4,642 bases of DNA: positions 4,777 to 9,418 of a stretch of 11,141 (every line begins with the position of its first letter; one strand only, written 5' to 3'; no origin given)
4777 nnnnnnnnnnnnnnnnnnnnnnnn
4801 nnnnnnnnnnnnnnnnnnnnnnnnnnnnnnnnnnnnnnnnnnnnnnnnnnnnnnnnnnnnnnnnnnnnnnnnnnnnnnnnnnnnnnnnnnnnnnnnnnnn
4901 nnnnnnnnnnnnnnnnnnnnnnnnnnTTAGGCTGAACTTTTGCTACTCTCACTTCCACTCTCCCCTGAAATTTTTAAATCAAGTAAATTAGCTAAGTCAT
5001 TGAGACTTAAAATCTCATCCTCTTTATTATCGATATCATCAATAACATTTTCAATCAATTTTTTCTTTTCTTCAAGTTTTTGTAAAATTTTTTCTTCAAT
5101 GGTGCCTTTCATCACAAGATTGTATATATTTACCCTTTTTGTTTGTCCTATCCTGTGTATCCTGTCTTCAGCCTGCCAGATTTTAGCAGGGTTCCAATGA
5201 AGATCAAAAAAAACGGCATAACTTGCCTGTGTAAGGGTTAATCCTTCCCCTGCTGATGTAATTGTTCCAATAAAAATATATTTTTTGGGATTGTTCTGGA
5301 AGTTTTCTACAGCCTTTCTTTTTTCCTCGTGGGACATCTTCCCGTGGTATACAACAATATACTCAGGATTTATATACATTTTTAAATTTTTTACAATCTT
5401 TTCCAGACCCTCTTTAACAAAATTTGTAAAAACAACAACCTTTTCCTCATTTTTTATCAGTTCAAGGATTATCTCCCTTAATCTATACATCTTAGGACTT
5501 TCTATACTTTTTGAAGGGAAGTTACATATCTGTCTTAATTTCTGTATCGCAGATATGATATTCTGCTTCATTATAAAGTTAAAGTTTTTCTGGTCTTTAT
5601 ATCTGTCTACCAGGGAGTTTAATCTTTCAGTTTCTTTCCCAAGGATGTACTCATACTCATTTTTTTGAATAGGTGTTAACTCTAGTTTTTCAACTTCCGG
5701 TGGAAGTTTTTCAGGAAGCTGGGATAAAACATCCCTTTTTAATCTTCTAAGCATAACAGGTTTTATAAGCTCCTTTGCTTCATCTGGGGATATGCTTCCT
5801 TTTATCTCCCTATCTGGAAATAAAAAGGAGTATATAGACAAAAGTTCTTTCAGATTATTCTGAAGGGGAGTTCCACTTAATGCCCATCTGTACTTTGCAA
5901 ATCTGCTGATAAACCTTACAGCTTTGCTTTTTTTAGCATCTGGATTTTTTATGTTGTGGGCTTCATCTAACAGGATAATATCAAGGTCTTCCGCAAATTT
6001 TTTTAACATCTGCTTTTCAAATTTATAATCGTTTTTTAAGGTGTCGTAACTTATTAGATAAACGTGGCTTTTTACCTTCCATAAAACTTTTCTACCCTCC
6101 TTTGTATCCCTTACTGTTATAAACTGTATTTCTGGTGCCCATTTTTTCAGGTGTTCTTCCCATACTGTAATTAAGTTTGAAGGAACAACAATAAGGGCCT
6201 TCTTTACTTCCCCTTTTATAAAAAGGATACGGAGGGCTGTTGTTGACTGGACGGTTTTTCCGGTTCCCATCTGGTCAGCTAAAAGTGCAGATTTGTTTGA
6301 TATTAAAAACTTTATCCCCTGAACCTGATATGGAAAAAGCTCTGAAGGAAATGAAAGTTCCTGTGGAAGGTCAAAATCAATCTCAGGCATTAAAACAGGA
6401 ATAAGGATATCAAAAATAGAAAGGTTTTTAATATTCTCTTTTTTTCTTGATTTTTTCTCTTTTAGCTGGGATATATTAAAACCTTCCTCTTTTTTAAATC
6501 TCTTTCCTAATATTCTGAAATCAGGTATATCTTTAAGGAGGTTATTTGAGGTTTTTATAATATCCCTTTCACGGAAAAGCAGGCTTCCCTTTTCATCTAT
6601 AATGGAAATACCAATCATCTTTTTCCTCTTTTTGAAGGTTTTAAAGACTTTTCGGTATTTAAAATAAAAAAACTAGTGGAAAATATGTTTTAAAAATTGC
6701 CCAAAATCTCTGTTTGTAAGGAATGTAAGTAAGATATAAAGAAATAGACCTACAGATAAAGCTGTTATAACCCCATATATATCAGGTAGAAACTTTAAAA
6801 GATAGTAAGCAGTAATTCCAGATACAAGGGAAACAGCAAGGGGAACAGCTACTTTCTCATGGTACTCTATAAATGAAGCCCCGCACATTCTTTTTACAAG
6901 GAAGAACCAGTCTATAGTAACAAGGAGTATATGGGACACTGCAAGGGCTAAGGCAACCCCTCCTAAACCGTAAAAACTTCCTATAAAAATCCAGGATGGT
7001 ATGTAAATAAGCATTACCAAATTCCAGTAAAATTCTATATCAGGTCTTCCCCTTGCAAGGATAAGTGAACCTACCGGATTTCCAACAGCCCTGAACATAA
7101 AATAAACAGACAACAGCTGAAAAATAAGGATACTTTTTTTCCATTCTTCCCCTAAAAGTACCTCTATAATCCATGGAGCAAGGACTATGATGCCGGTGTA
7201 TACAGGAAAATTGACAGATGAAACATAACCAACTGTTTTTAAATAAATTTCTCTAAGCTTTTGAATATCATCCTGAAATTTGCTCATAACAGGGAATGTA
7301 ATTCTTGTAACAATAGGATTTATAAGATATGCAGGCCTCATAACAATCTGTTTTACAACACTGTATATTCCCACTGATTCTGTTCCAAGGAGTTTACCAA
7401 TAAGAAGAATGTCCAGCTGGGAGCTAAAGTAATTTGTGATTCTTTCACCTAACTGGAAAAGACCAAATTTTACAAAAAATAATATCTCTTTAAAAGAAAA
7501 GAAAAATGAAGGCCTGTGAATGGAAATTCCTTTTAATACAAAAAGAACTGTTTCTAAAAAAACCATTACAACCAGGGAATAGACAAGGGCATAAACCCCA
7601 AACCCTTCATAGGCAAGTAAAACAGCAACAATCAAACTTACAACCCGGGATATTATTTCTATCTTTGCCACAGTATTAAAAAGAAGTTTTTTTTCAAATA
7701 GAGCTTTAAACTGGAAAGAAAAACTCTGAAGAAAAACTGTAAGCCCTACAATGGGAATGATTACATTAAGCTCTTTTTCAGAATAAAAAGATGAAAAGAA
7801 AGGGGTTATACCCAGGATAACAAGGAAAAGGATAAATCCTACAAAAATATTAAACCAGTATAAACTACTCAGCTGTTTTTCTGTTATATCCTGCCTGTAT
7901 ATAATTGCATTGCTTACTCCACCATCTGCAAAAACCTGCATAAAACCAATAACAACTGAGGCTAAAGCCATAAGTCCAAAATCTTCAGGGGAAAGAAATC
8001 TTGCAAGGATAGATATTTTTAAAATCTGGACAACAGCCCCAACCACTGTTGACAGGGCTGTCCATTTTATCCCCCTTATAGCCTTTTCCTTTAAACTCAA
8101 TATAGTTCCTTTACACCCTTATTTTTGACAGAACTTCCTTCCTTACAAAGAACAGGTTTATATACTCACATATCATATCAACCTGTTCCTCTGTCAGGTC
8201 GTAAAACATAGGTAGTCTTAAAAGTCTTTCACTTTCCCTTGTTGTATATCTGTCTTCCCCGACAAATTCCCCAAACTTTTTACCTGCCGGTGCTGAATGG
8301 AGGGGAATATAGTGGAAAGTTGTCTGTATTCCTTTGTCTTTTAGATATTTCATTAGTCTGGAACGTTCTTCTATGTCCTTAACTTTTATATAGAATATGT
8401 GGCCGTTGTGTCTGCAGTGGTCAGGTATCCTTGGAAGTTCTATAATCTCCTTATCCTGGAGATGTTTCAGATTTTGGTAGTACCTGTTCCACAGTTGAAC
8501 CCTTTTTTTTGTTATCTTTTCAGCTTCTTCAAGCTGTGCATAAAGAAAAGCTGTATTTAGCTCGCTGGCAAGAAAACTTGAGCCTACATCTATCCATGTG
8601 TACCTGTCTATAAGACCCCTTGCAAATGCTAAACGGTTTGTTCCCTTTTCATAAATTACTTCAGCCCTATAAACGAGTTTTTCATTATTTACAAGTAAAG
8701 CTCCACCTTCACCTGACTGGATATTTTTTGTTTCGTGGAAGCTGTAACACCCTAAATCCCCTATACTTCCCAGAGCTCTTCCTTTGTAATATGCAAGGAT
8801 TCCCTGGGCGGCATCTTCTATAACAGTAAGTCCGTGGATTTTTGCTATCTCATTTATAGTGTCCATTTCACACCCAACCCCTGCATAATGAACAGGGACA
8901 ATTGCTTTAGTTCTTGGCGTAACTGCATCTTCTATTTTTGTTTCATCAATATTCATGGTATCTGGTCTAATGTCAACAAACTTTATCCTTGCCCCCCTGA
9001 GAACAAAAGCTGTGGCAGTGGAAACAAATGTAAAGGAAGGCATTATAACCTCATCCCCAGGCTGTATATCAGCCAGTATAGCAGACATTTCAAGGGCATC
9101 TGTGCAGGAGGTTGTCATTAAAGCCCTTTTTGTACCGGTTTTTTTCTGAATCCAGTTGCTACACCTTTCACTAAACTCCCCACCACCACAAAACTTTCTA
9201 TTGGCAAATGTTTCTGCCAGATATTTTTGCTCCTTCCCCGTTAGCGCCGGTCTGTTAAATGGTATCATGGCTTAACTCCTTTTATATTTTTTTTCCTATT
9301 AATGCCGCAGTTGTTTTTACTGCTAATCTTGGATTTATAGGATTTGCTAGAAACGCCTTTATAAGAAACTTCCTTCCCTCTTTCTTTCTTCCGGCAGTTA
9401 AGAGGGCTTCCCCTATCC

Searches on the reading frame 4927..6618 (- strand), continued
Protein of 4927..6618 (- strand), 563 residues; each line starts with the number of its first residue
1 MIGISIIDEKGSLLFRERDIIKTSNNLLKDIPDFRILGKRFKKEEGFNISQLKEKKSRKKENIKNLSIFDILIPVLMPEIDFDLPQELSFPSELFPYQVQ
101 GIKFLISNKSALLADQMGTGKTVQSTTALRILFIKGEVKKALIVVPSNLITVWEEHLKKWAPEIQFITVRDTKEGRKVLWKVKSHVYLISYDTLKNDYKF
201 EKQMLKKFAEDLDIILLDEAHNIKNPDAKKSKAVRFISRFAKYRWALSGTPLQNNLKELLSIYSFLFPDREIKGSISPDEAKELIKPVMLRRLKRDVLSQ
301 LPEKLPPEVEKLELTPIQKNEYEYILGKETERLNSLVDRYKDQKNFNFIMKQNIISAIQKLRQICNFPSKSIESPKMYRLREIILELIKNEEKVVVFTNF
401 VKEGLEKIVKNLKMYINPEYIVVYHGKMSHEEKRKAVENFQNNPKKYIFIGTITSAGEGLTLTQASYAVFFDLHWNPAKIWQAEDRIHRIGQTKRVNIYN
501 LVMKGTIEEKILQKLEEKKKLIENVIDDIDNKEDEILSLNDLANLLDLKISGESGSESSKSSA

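Call 20: find_related_loci(query=A1, collection=genome_contigs, flank=6000)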
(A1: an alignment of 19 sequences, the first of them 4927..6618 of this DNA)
Query A1 (563 aa) in genome_contigs; peptide patterns used: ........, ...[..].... (x = any residue, [..] = any of these).
69 stretches matched a pattern; 33 encode a relative of the query (tblastn E <= 1e-3); 32 distinct loci.
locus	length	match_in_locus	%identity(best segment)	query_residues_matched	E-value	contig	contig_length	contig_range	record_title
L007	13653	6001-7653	81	13-561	0e+0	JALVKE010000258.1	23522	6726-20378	MAG: Persephonella sp. isolate A1_metabat2_scaf2bin.131 A1_NODE_587_length_23522_cov_4.079162, whole genome shotgun sequ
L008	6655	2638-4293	79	12-562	0e+0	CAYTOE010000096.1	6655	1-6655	MAG TPA_asm: uncultured Aquificales bacterium isolate SRP144503_co3_169 genome assembly, contig: NODE_5287_length_6655_c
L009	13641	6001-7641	64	20-561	0e+0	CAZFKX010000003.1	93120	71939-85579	MAG TPA_asm: uncultured Aquificales bacterium isolate binchicken_co219_262 genome assembly, contig: k141_1303447, whole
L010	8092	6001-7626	64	10-549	0e+0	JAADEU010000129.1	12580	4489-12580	MAG: Aquificota bacterium isolate L_MetaBat.30 contig-127_5624, whole genome shotgun sequence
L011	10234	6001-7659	76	13-563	0e+0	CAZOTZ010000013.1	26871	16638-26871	MAG TPA_asm: uncultured Aquificales bacterium isolate SRP163575_co1_156 genome assembly, contig: NODE_3585_length_26871_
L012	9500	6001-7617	62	10-552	0e+0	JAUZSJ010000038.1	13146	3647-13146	MAG: Persephonella sp. isolate Faavne_M6_B2 Faavne_M6_B2-contig_2894_pilon, whole genome shotgun sequence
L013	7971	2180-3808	63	7-549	0e+0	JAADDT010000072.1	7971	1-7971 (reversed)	MAG: Aquificota bacterium isolate L_MetaBat.103 contig-127_11801, whole genome shotgun sequence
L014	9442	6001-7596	62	20-549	0e+0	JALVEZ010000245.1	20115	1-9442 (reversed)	MAG: Hydrogenothermaceae bacterium isolate 134-614_metabat2_scaf2bin.138 134-614_scaffold_905_c1, whole genome shotgun s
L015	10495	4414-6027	62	10-548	0e+0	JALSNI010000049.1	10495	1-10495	MAG: Persephonella sp. isolate 356-284_maxbin2_scaf2bin.215_VB 356-284_scaffold_3729_c1, whole genome shotgun sequence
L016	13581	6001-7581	62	7-533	0e+0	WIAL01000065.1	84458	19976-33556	MAG: Hydrogenothermaceae bacterium isolate S21_4_esom k251_5595, whole genome shotgun sequence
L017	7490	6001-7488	65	13-507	0e+0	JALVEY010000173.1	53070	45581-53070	MAG: Persephonella sp. isolate 134-614_metabat2_scaf2bin.137 134-614_scaffold_94_c1, whole genome shotgun sequence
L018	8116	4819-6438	59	13-549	0e+0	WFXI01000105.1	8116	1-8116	MAG: Hydrogenothermaceae bacterium isolate S141_44_esom k151_180741, whole genome shotgun sequence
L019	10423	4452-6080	58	10-549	0e+0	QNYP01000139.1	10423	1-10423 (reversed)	MAG: Hydrogenothermus sp. isolate MAG 1 Ga0236248_1040, whole genome shotgun sequence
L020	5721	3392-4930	62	23-549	0e+0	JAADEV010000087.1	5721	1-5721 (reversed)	MAG: Aquificota bacterium isolate L_MetaBat.31 contig-127_19061, whole genome shotgun sequence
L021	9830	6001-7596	57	21-550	0e+0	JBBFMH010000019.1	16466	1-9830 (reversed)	MAG: Hydrogenothermaceae bacterium isolate Uz-U4-46 NODE_2451_length_16466_cov_4.306806, whole genome shotgun sequence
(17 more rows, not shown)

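Call 23: search_solved_structures(query=window:4927-6618:-, max_evalue=1e-10, show_alignments=0)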
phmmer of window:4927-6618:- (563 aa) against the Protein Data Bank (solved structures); distinct sequences matched with E-value up to 1e-10: 81 (the best 60 are shown).
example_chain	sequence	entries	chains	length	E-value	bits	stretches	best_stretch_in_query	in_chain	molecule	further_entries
1z63_A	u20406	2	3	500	6.4e-58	200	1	81-552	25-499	Helicase of the snf2/rad54 family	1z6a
6iro_L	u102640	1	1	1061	1.9e-48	168.7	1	81-527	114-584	ISWI chromatin-remodeling complex ATPase ISW1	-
6pwf_K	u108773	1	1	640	2.1e-48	168.6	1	95-526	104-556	chromatin remodeling factor ISWI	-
6jyl_K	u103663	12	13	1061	2.6e-48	168.3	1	81-527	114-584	ISWI chromatin-remodeling complex ATPase ISW1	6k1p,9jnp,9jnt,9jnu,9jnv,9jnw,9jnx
7x3t_V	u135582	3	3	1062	2.6e-48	168.3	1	81-527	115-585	ISWI chromatin-remodeling complex ATPase ISW1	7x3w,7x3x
9lj2_K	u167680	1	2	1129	3e-48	168.1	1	81-527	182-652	ISWI chromatin-remodeling complex ATPase ISW1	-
5jxr_A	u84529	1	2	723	3.2e-48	167.9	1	95-527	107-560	Chromatin-remodeling complex ATPase-like protein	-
6gej_M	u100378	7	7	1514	6.6e-47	163.6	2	265-542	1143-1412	Helicase SWR1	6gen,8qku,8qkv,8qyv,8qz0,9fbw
9b1d_A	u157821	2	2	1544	7.2e-47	163.5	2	265-542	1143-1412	Helicase SWR1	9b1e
6ne3_W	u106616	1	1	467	2.3e-45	158.5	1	93-525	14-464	SWI/SNF-related matrix-associated actin-dependent regulator of chromatin subfamily A membe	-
8v4y_W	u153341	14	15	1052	2.4e-44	155.2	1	83-526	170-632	SWI/SNF-related matrix-associated actin-dependent regulator of chromatin subfamily A membe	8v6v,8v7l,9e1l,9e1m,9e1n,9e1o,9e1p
6ryr_W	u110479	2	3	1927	5.1e-44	154.1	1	180-522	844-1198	Chromodomain-helicase-DNA-binding protein 4,Chromodomain-helicase-DNA-binding protein 4,Ch | Chromodomain-helicase-DNA-binding protein 4,CHD4,Chromodomain-helic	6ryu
9ear_W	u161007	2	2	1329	5.9e-44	153.9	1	93-532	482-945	Chromodomain-helicase-DNA-binding protein 1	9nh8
6ftx_W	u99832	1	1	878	5.4e-43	150.7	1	92-535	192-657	Chromatin-remodeling ATPase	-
6hts_G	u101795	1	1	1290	2.1e-42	148.8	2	372-539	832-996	Chromatin-remodeling ATPase INO80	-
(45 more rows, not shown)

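Call 35: find_homologous_proteins(query=L002:9492-9998:+)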
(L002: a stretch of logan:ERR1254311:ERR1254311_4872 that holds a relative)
Query L002:9492-9998:+ (169 aa): 27 proteins with E <= 0.001 among 89 candidates.
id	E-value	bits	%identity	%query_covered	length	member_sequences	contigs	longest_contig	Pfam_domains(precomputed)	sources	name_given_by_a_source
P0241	2.5e-93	328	91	100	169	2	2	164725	-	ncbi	ncbi:hypothetical protein [Persephonella sp.]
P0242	8.5e-91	320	88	100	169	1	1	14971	-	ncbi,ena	ncbi:hypothetical protein [Persephonella sp.]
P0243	8.4e-90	317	88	100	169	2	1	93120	-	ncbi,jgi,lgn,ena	-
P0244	1.4e-85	303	84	99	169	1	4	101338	-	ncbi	ncbi:hypothetical protein [Persephonella sp.]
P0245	3.8e-76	273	74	98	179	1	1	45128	-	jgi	-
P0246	2.1e-75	270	75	98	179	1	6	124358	-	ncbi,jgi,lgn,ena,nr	ncbi:hypothetical protein [Persephonella sp.]|nr:hypothetical protein [Aquificota bacterium]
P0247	2.1e-75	270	75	98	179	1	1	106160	-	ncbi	ncbi:hypothetical protein [Persephonella sp.]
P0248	2.4e-73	263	72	98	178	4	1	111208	-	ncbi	-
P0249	4.0e-72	259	69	98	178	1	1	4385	-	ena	-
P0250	5.0e-72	259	74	98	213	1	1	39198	-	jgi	-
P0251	5.5e-72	259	70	98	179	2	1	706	-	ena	-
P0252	1.6e-71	258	70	99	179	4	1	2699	-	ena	-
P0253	1.7e-71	257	72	98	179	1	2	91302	-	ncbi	ncbi:hypothetical protein [Persephonella sp.]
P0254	4.3e-70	253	69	98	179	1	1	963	-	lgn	-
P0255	6.0e-70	252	69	98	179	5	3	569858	-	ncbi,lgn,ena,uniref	ncbi:hypothetical protein [Persephonella sp. IF05-L8]|uniref:hypothetical protein n=1 Tax=Persephone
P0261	1.2e-58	216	62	98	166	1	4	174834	-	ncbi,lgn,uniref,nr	ncbi:hypothetical protein [Hydrogenothermus marinus]|uniref:Uncharacterized protein n=1 Tax=Hydrogen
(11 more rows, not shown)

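Call 69: search_protein_families(library=pfam, proteins=[P0241, P0261], max_evalue=1)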
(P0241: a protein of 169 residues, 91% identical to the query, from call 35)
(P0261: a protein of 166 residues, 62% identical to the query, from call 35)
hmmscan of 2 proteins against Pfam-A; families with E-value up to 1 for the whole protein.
P0241 (169 aa): 1 family
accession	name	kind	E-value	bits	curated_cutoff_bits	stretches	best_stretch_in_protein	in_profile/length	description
PF24790.1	SAC9_GBDL_1st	-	0.034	14.1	30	1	22-71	70-119/186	SAC9 first GBDL domain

P0261 (166 aa): 1 family
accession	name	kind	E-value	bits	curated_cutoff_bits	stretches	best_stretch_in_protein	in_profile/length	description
PF21325.3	SHPRH_helical-1st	-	0.14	12.9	27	0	34-68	58-90/95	E3 ubiquitin-protein ligase SHPRH, first helical domain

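Call 73: predict_structure(alignment_id=A3)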
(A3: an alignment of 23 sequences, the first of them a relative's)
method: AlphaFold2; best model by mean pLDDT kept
length: 169 residues; sequences in the alignment: 23
mean_pLDDT: 86.5   pTM: 0.83
mean pLDDT of the five models: 86.5, 86.3, 86.1, 86.0, 84.9
residues with pLDDT >= 90: 107; 70-90: 38; 50-70: 22; < 50: 2
segments of 3 or more residues with pLDDT < 50: none
pLDDT, mean of each block of 10 residues (from residue 1): 92 81 94 70 53 75 92 96 93 95 87 88 95 94 93 94 77
secondary structure, 60 per line:
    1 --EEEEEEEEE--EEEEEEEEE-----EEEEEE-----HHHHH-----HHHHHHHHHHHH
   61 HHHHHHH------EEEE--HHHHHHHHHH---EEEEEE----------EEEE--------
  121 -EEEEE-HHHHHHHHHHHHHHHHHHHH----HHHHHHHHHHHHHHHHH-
elements in order: E3-11 E14-22 E28-33 H39-43 H49-67 E74-77 H80-89 E93-98 E109-112 E122-126 H128-147 H152-168

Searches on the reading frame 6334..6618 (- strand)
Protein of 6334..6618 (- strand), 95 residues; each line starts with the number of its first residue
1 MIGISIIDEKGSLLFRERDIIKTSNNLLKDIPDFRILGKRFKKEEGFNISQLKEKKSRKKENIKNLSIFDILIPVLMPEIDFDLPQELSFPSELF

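Call 52: search_protein_families(library=pfam, proteins=[window:6334-6618:-], max_evalue=10)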
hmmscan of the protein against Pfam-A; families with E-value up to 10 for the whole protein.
window:6334-6618:- (95 aa): 1 family
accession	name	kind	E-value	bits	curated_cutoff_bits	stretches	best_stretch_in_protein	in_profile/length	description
PF16459.11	Phage_TAC_13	-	0.18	12.6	28.8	1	2-25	60-83/98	Phage tail assembly chaperone, TAC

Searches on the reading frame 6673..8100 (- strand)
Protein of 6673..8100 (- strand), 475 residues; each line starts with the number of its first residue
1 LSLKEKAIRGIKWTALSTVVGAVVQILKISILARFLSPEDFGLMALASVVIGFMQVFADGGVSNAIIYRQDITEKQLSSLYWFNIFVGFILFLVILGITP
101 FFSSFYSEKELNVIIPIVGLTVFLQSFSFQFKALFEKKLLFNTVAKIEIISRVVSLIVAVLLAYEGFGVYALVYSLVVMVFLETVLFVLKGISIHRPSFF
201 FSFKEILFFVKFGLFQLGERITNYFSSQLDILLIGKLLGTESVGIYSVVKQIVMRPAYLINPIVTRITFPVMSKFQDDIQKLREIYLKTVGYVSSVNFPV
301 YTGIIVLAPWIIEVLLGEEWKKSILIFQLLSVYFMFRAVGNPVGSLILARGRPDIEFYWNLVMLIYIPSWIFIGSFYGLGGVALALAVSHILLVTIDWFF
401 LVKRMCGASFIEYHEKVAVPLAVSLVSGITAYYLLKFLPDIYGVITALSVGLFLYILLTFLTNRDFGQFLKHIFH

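Call 4: search_protein_families(library=pfam, proteins=[window:6673-8100:-], max_evalue=0.01)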
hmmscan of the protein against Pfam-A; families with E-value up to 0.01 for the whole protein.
window:6673-8100:- (475 aa): 2 families
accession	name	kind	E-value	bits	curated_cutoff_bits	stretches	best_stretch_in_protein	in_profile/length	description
PF13440.11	Polysacc_synt_3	-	3.3e-81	273.2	23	1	31-324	1-292/293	Polysaccharide biosynthesis protein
PF01943.22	Polysacc_synt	-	1.7e-43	149.5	28.2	1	9-276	3-274/274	Polysaccharide biosynthesis protein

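Call 6: search_protein_families(library=ncbifam, proteins=[window:6673-8100:-], max_evalue=0.01)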
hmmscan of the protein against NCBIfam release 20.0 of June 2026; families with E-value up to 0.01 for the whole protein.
window:6673-8100:- (475 aa): 3 families
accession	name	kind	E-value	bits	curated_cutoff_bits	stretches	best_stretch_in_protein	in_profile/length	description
NF007773.0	PRK10459.1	equivalog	7.4e-133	444.1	273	1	1-467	1-472/492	MOP flippase family protein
NF047674.1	TeichurnBiosyTuaB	equivalog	8.8e-102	341.5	580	1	2-457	3-464/469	teichuronic acid biosynthesis protein TuaB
NF058658.1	Oglyco_Wzx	exception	7.4e-53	180.2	720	1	2-461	5-462/478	O-glycosylation flippase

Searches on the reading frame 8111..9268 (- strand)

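Call 4: search_protein_families(library=pfam, proteins=[window:8111-9268:-], max_evalue=0.01)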
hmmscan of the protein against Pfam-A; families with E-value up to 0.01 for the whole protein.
window:8111-9268:- (385 aa): 3 families
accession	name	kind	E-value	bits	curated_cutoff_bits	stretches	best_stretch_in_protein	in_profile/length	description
PF01041.23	DegT_DnrJ_EryC1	-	4.7e-89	299.6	19.8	1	11-370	5-359/360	DegT/DnrJ/EryC1/StrS aminotransferase family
PF00155.27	Aminotran_1_2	-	1.3e-08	34.9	19.7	1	31-154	46-187/361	Aminotransferase class I and II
PF00266.25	Aminotran_5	-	2e-07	30.8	21.5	1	46-316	61-335/371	Aminotransferase class-V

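Call 6: search_protein_families(library=ncbifam, proteins=[window:8111-9268:-], max_evalue=0.01)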
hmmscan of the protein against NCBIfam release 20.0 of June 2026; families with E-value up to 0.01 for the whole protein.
window:8111-9268:- (385 aa): 26 families (the best 25 are shown)
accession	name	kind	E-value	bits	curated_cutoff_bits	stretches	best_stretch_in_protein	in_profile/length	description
NF008687.0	PRK11706.1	equivalog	4.3e-185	614.8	375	1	1-373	1-373/375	dTDP-4-amino-4,6-dideoxygalactose transaminase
TIGR02379.1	ECA_wecE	subfamily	4.9e-183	608.1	434.85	1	1-370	1-371/376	dTDP-4-amino-4,6-dideoxy-D-glucose transaminase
TIGR03588.1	PseC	equivalog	1.2e-63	215.3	423.5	1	1-371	1-377/380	UDP-4-amino-4,6-dideoxy-N-acetyl-beta-L-altrosamine transaminase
NF008658.2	PRK11658.1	equivalog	4.5e-63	213.2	631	1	2-370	5-373/379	UDP-4-amino-4-deoxy-L-arabinose aminotransferase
TIGR04181.1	NHT_00031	hypoth_equivalog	5.2e-55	186.7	420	1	2-353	1-357/359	LegC family aminotransferase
TIGR04427.1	PLP_DesI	equivalog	6.7e-41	140.7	650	1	17-374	38-383/390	dTDP-4-dehydro-6-deoxyglucose aminotransferase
NF011936.0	PRK15407.1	equivalog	2.7e-38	131.8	423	2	34-202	68-244/440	lipopolysaccharide biosynthesis protein RfbH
NF041364.1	GntC_guanitoxin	equivalog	1.3e-09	37.4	415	1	20-156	30-177/356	guanitoxin biosynthesis PLP-dependent (S)-gamma-hydroxy-L-arginine cyclodehydratase GntC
NF006488.0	PRK08912.1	equivalog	6.5e-09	35.2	498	1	49-131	90-174/387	aminotransferase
NF004770.0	PRK06108.1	subfamily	1.4e-08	34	422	1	38-170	88-227/396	pyridoxal phosphate-dependent aminotransferase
NF006569.0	PRK09082.1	subfamily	2.7e-08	33.3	420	1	50-124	95-168/386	methionine aminotransferase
NF005816.0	PRK07682.1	equivalog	3.9e-08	32.3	620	1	48-160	92-210/390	aminotransferase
NF004621.0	PRK05957.1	equivalog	4.1e-08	32.4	498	1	46-160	88-207/389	pyridoxal phosphate-dependent aminotransferase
NF005817.0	PRK07683.1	equivalog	1e-07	31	575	1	47-144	90-189/387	aminotransferase A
NF005855.0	PRK07777.1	equivalog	1.3e-07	31.3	553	1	49-160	92-210/391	pyridoxal phosphate-dependent aminotransferase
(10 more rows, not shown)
